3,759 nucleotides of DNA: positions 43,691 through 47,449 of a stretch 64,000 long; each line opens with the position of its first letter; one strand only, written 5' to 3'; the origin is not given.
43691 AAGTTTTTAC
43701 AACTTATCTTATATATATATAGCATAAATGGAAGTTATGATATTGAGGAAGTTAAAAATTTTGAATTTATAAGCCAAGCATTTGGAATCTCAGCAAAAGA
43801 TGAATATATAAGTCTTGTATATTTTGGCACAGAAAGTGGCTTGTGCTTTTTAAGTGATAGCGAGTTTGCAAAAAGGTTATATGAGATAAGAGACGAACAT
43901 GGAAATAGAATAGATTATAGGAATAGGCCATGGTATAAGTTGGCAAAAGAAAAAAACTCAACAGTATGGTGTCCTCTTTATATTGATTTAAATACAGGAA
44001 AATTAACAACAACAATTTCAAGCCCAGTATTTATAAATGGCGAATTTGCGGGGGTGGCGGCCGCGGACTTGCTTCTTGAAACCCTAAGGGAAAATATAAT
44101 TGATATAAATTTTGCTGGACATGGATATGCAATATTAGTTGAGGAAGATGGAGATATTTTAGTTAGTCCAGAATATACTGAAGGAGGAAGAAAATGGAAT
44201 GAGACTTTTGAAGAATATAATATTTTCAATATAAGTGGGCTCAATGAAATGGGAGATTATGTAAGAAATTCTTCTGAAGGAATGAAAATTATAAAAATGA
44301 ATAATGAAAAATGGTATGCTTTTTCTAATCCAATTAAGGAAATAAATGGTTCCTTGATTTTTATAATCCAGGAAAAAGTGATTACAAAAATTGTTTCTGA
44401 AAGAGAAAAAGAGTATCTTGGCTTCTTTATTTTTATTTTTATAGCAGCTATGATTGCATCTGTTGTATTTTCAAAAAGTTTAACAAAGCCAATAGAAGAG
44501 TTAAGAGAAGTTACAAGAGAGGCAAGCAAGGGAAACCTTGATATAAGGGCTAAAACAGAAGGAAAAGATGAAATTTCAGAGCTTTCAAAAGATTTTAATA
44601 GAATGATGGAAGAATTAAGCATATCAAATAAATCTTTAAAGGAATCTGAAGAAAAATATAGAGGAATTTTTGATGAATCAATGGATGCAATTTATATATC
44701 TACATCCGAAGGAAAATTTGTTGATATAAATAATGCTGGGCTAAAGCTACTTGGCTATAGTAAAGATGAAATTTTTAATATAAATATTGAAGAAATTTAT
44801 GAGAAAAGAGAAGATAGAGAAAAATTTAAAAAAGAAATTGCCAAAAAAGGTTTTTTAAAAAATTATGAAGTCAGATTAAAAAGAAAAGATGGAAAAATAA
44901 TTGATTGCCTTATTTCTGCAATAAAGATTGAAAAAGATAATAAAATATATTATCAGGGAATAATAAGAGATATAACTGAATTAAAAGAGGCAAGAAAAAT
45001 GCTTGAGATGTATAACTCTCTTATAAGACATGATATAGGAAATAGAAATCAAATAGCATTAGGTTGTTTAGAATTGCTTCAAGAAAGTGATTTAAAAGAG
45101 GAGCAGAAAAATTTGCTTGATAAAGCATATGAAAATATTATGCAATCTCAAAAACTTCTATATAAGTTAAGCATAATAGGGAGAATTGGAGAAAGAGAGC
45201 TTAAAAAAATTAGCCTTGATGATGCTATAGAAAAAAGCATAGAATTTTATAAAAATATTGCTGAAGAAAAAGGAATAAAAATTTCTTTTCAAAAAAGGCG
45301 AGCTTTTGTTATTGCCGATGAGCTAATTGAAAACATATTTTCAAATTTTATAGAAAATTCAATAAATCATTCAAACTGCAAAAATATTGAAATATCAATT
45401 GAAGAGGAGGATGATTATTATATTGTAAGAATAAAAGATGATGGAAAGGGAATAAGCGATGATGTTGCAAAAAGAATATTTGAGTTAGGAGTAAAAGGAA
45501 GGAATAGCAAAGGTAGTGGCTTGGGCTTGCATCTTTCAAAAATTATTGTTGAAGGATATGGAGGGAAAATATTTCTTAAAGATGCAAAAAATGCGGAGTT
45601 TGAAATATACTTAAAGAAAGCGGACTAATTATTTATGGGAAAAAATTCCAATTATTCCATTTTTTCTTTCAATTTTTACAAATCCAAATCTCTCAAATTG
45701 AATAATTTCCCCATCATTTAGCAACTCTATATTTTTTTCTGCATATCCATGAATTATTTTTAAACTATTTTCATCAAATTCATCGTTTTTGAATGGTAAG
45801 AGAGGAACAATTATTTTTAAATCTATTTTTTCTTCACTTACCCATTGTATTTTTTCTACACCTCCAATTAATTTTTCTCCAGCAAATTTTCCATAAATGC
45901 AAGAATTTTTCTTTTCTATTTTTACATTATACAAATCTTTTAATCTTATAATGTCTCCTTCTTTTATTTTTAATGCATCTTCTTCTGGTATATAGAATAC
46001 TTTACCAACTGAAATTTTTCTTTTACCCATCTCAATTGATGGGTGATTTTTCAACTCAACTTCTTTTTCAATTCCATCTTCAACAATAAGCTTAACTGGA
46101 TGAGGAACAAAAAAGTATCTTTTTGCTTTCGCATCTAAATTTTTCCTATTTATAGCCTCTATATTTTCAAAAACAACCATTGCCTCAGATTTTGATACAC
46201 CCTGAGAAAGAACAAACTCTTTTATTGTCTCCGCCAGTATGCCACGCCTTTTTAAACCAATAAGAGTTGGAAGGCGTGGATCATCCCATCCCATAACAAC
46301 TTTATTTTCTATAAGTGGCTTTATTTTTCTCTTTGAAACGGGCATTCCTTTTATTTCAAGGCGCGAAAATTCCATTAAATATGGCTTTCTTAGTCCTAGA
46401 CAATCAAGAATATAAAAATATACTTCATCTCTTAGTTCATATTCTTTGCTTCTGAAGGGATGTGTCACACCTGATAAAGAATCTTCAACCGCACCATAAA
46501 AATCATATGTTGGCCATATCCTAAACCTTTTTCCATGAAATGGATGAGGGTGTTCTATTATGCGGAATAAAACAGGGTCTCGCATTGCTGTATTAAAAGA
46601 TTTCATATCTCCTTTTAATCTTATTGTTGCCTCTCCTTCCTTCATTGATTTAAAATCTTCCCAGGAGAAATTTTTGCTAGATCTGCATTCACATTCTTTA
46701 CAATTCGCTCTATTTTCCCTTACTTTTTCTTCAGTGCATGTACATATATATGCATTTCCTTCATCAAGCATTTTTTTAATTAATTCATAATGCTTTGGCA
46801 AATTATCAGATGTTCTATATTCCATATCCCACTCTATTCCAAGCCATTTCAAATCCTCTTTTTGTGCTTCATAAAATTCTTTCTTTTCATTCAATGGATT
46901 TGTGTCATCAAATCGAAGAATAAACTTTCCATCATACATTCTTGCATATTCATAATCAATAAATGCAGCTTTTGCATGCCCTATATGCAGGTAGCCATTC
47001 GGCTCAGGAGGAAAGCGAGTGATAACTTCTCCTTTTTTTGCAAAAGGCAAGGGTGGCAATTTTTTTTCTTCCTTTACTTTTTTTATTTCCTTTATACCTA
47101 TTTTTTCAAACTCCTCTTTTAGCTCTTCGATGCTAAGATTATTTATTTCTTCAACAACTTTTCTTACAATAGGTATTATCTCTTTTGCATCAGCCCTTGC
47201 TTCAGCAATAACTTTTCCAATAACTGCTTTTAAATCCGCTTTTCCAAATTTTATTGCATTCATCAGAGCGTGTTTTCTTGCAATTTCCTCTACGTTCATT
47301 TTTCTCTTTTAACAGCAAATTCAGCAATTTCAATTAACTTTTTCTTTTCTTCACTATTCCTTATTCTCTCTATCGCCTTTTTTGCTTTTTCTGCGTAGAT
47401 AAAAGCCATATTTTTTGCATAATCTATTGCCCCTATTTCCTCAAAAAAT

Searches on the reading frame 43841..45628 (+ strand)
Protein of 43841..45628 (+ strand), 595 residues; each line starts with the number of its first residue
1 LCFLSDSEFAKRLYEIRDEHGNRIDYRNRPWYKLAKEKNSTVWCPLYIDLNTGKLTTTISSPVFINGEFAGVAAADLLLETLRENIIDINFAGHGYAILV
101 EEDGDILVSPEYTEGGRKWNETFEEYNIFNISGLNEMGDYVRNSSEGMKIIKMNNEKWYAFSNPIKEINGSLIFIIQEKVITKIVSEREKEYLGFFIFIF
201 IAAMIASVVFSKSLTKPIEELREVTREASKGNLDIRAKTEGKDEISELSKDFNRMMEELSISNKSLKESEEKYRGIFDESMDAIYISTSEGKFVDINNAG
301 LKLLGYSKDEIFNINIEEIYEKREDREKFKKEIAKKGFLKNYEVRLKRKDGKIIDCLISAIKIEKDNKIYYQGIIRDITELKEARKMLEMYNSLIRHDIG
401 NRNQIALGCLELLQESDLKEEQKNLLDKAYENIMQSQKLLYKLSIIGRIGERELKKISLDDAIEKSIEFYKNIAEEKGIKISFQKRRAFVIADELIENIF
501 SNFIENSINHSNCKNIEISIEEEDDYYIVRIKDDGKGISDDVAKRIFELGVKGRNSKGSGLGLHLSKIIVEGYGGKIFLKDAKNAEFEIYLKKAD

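Call 46: search_protein_families(library=pfam, proteins=[window:43841-45628:+], max_evalue=0.00001)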
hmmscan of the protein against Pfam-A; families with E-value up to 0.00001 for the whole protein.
window:43841-45628:+ (595 aa): 7 families
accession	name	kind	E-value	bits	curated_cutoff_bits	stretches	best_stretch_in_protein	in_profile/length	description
PF02518.31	HATPase_c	-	2.6e-19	70.1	26.4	1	495-593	5-109/111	Histidine kinase-, DNA gyrase B-, and HSP90-like ATPase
PF02743.24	dCache_1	-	1.7e-17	64.2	45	1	19-119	88-189/240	Cache domain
PF13426.13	PAS_9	-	9.6e-17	61.6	27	1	282-380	2-103/103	PAS domain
PF22673.2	MCP-like_PDC_1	-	4.3e-13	50.1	27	1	17-83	46-112/113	Methyl-accepting chemotaxis protein-like, first PDC sensor domain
PF00672.30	HAMP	-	6.4e-13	49.2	25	1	210-259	2-51/53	HAMP domain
PF00989.32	PAS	-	9.2e-10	39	22.6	1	271-378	1-113/113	PAS fold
PF13188.13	PAS_8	-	6e-07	29.6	21.8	1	271-327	1-58/65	PAS domain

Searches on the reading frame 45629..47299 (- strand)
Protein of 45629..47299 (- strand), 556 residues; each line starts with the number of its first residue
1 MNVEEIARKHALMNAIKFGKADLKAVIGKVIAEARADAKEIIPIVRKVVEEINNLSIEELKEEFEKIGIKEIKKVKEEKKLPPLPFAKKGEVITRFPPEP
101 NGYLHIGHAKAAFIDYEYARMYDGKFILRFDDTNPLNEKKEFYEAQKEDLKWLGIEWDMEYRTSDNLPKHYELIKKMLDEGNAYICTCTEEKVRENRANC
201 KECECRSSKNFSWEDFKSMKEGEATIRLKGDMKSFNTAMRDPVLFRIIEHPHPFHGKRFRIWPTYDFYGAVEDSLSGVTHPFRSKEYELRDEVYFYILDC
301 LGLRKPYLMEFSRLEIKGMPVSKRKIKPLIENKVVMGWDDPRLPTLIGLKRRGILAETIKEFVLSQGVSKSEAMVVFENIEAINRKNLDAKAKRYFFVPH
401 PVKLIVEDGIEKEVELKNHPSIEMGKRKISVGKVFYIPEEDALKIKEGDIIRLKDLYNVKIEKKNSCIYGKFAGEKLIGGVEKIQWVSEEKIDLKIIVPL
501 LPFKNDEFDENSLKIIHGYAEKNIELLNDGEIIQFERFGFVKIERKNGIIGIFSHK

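Call 46: search_protein_families(library=pfam, proteins=[window:45629-47299:-], max_evalue=0.00001)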
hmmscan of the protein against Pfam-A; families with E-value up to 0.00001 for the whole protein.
window:45629-47299:- (556 aa): 3 families
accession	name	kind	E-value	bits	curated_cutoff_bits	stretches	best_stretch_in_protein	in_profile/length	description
PF00749.27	tRNA-synt_1c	-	6.2e-86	288.6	23.4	1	91-389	1-313/314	tRNA synthetases class I (E and Q), catalytic domain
PF03950.23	tRNA-synt_1c_C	-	2.5e-20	72.9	23.9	1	392-464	1-76/91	tRNA synthetases class I (E and Q), anti-codon binding domain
PF20974.2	tRNA-synt_1c_C2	-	4.9e-09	37.2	23.9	1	483-543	1-68/69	tRNA synthetases class I (E and Q), anti-codon binding domain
